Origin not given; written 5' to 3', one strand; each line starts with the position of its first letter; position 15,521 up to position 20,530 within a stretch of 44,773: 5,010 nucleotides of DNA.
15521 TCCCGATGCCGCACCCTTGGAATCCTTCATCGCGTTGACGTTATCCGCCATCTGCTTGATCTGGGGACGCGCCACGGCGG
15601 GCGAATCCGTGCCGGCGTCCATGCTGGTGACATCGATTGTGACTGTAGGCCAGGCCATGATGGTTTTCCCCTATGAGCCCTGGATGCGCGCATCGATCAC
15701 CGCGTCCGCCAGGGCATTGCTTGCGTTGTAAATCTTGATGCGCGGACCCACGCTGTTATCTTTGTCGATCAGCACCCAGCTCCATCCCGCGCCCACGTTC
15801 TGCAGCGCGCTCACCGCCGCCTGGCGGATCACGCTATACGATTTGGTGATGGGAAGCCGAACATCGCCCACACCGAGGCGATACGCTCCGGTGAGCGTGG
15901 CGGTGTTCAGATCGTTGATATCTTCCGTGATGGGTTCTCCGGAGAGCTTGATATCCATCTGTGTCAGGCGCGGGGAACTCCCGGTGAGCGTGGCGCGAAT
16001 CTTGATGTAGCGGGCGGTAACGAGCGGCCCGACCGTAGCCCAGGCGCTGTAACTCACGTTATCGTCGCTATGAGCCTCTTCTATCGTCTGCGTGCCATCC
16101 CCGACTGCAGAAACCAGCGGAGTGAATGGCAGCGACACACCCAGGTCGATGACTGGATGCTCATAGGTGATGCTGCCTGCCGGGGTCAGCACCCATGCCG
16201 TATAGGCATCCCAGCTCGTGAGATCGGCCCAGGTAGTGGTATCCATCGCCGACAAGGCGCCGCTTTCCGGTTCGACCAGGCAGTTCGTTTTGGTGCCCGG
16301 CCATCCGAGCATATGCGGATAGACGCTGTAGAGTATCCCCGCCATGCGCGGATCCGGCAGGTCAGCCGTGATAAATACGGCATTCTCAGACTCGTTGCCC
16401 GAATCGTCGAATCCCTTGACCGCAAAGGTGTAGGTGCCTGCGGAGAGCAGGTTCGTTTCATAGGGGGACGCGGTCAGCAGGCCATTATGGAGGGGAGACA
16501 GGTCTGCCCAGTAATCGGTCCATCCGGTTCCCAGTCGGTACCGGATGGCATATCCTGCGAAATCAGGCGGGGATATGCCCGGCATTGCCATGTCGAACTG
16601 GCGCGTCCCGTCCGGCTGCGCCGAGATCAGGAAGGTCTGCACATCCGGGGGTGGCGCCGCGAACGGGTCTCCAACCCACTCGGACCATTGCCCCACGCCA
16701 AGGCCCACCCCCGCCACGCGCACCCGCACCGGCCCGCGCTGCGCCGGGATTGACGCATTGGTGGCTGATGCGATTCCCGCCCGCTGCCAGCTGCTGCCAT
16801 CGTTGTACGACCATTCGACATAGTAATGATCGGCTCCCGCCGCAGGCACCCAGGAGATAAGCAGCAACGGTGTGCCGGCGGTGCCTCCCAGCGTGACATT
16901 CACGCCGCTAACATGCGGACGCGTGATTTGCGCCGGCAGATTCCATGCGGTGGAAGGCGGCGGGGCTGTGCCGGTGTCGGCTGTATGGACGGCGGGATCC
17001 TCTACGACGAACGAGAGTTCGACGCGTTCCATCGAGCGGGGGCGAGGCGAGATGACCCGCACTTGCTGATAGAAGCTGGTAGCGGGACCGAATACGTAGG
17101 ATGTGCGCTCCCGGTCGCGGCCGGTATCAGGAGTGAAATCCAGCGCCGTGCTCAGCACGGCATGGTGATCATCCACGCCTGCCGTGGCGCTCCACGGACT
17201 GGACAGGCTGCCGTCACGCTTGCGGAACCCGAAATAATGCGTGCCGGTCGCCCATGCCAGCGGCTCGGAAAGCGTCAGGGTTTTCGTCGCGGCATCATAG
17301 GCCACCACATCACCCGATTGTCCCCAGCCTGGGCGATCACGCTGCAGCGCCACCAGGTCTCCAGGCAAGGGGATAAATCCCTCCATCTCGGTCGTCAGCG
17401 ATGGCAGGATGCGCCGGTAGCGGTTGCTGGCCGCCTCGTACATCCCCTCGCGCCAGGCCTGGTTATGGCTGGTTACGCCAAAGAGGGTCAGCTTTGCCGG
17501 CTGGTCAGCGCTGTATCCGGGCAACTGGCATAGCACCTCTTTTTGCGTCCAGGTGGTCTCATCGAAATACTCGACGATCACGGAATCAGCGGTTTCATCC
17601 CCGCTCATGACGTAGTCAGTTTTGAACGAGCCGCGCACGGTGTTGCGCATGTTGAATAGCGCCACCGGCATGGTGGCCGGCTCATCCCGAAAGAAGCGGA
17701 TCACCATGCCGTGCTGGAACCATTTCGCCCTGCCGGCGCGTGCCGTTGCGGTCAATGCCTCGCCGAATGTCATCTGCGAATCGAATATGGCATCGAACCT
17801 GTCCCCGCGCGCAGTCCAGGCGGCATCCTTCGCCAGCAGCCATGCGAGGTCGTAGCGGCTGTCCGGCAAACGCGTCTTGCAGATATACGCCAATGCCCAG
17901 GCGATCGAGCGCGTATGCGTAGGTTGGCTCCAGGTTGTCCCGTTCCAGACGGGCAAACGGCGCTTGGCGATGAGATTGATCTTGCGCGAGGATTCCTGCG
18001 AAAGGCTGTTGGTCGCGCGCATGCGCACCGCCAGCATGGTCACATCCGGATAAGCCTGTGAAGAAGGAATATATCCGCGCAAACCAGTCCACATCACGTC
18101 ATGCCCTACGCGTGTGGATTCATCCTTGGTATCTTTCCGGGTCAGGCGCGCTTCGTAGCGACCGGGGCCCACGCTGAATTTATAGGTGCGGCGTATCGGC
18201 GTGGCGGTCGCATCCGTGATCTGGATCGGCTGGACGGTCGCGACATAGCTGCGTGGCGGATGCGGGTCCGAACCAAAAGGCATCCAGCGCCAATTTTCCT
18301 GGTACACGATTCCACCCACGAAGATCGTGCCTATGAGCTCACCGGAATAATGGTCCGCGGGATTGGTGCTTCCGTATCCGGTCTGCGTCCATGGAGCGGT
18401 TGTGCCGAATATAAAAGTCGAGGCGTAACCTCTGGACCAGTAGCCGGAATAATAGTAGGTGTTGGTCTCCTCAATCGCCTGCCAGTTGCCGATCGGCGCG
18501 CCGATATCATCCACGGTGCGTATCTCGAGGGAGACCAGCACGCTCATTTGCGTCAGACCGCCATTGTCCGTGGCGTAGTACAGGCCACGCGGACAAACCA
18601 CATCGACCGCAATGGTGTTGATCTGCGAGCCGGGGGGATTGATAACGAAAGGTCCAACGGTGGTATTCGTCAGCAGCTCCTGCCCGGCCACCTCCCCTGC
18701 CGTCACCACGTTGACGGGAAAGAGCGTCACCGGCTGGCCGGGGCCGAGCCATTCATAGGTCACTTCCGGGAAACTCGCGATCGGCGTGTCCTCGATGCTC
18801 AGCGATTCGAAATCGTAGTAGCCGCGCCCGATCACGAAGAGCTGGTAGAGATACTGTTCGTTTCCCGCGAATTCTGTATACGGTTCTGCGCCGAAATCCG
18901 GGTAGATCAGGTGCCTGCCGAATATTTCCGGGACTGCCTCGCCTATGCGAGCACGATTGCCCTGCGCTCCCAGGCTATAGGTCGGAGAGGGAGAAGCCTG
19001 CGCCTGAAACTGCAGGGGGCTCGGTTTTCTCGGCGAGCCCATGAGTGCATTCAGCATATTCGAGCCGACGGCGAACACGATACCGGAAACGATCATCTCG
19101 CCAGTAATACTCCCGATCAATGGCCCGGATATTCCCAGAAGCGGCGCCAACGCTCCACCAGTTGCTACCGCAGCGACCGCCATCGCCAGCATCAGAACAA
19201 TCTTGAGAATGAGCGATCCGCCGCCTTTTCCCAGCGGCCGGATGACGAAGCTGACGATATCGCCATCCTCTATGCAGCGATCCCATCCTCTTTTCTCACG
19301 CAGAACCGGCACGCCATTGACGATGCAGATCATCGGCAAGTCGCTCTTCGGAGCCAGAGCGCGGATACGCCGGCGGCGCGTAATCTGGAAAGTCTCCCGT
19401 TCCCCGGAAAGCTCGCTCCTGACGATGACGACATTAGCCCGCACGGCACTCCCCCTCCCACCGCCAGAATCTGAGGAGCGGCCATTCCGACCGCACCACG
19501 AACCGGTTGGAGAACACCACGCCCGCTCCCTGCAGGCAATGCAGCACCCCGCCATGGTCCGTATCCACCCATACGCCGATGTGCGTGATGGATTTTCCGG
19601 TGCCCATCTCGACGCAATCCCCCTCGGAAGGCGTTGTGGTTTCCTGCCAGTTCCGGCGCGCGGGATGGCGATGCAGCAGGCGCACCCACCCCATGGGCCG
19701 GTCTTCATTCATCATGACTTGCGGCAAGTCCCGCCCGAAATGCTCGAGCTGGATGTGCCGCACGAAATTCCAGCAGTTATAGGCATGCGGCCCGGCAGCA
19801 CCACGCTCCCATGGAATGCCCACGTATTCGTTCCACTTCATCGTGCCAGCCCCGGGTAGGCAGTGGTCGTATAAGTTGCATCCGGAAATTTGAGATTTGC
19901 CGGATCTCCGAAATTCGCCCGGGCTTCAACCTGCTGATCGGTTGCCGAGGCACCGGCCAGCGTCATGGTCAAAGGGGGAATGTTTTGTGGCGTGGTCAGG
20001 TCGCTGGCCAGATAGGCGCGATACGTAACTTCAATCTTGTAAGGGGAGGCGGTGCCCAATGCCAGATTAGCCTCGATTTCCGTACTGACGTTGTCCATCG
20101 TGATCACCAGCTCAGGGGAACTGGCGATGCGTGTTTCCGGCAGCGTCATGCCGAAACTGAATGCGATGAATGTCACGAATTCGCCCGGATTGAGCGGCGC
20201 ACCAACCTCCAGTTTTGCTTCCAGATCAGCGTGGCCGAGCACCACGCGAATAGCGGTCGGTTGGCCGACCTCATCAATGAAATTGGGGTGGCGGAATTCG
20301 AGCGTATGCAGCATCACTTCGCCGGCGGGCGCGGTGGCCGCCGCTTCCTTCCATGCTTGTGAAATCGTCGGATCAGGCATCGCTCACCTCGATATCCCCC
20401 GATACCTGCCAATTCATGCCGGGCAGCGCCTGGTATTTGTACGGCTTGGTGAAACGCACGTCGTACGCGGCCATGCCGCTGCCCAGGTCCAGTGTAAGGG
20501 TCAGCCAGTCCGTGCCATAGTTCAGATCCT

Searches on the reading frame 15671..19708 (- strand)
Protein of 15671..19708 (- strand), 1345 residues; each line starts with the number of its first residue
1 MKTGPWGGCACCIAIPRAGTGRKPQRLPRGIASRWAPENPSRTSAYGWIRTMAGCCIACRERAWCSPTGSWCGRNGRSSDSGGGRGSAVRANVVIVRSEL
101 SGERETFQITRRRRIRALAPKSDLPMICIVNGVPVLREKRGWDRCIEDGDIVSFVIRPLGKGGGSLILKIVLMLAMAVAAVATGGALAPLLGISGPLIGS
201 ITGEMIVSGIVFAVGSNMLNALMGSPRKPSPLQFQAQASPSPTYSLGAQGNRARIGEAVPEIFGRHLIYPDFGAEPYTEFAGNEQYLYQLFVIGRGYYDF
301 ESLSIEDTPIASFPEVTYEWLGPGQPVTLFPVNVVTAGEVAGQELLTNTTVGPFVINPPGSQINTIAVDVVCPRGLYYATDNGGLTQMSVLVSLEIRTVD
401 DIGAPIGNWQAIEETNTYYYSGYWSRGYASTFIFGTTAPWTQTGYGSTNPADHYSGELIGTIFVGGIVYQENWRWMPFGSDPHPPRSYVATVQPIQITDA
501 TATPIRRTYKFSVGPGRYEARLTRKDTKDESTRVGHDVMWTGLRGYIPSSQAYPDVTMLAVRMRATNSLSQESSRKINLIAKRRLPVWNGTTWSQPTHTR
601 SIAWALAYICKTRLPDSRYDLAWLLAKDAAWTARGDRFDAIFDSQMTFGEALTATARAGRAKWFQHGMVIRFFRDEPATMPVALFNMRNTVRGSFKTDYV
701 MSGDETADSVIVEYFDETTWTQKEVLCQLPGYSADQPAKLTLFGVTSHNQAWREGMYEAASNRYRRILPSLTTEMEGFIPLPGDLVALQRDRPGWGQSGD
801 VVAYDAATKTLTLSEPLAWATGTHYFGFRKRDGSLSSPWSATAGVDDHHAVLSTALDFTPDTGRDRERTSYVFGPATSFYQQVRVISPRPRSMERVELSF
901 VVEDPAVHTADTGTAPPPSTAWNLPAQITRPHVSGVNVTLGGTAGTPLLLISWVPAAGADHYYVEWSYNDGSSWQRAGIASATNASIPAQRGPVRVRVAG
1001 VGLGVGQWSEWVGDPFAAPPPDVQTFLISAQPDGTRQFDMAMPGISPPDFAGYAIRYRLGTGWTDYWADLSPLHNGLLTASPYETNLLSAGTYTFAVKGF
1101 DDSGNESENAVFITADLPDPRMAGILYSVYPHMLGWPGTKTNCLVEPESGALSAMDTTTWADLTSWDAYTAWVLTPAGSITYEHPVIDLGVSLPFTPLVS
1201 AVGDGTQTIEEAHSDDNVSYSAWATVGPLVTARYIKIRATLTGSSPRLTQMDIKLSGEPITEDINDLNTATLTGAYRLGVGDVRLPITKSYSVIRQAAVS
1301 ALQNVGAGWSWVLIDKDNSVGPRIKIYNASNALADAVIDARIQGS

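Call 32: search_protein_families(library=pfam, proteins=[window:15671-19708:-], max_evalue=0.001)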
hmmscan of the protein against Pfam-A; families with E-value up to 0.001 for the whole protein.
window:15671-19708:- (1345 aa): 2 families
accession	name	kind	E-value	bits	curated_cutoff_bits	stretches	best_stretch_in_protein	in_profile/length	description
PF13550.12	Phage-tail_3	-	2.9e-11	43.9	23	1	643-791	1-151/164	Putative phage tail protein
PF24801.1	FNIII-A_GpJ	-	8e-10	39.4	27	1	491-547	67-124/126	Tip attachment protein J,FNIII-A domain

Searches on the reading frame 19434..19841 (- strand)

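Call 60: search_protein_families(library=pfam, proteins=[window:19434-19841:-], max_evalue=0.01)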
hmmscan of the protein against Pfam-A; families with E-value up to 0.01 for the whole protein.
window:19434-19841:- (135 aa): 1 family
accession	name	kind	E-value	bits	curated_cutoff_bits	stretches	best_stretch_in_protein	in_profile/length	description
PF00877.26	NLPC_P60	-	3e-05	24.4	23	1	10-109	3-87/105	NlpC/P60 family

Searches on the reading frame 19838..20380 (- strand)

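Call 32: search_protein_families(library=pfam, proteins=[window:19838-20380:-], max_evalue=0.001)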
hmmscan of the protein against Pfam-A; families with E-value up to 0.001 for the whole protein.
window:19838-20380:- (180 aa): 1 family
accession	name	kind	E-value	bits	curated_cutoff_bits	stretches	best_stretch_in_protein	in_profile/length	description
PF08875.16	DUF1833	-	1e-25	90.5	21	1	11-170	3-150/150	Domain of unknown function (DUF1833)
